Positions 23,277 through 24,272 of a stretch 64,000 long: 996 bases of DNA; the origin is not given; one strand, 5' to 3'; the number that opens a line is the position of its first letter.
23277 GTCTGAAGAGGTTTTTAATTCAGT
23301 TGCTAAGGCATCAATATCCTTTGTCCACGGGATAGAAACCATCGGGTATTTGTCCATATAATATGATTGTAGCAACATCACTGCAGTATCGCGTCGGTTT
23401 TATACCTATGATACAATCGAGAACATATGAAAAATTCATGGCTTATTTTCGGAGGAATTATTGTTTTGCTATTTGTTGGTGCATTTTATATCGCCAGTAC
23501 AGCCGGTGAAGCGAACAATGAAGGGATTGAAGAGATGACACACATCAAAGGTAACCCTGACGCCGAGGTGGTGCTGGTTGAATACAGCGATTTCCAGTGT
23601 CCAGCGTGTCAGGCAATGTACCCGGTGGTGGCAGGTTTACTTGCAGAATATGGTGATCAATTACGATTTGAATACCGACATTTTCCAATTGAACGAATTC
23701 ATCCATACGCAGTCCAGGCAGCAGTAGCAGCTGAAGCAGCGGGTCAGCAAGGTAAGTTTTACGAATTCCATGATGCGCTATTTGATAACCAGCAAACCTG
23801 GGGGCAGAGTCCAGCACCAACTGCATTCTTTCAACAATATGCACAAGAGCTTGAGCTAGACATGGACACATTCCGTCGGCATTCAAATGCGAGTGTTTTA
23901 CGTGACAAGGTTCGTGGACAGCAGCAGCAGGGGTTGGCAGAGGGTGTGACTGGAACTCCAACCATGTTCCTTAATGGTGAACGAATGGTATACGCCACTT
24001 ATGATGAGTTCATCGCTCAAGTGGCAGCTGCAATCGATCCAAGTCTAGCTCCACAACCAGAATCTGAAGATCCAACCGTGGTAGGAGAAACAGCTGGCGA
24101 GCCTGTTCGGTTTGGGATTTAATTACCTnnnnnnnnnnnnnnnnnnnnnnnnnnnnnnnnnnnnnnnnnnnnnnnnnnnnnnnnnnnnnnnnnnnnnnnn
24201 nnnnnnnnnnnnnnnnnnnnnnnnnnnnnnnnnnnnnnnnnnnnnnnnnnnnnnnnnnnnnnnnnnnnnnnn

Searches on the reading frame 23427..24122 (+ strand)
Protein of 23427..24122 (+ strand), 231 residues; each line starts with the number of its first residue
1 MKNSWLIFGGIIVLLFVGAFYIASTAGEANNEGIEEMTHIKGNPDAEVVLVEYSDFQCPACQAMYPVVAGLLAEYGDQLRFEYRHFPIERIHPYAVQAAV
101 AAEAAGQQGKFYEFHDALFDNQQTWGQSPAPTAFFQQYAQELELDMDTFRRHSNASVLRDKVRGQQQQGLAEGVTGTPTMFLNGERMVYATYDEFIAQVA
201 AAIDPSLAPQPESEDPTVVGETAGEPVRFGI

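Call 3: search_protein_families(library=pfam, proteins=[window:23427-24122:+], max_evalue=0.01)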
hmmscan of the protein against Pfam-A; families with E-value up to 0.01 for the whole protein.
window:23427-24122:+ (231 aa): 4 families
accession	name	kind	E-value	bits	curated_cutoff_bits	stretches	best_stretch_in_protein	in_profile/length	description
PF13462.12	Thioredoxin_4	-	3.8e-24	86.2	23.2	1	36-197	3-161/165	Thioredoxin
PF01323.26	DSBA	-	5.3e-18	65.9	25.6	1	50-188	2-177/191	DSBA-like thioredoxin domain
PF00085.26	Thioredoxin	-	0.0063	16.9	23.5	0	46-81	18-53/103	Thioredoxin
PF13098.12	Thioredoxin_2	-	0.0086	16.8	27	0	48-185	7-84/104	Thioredoxin-like domain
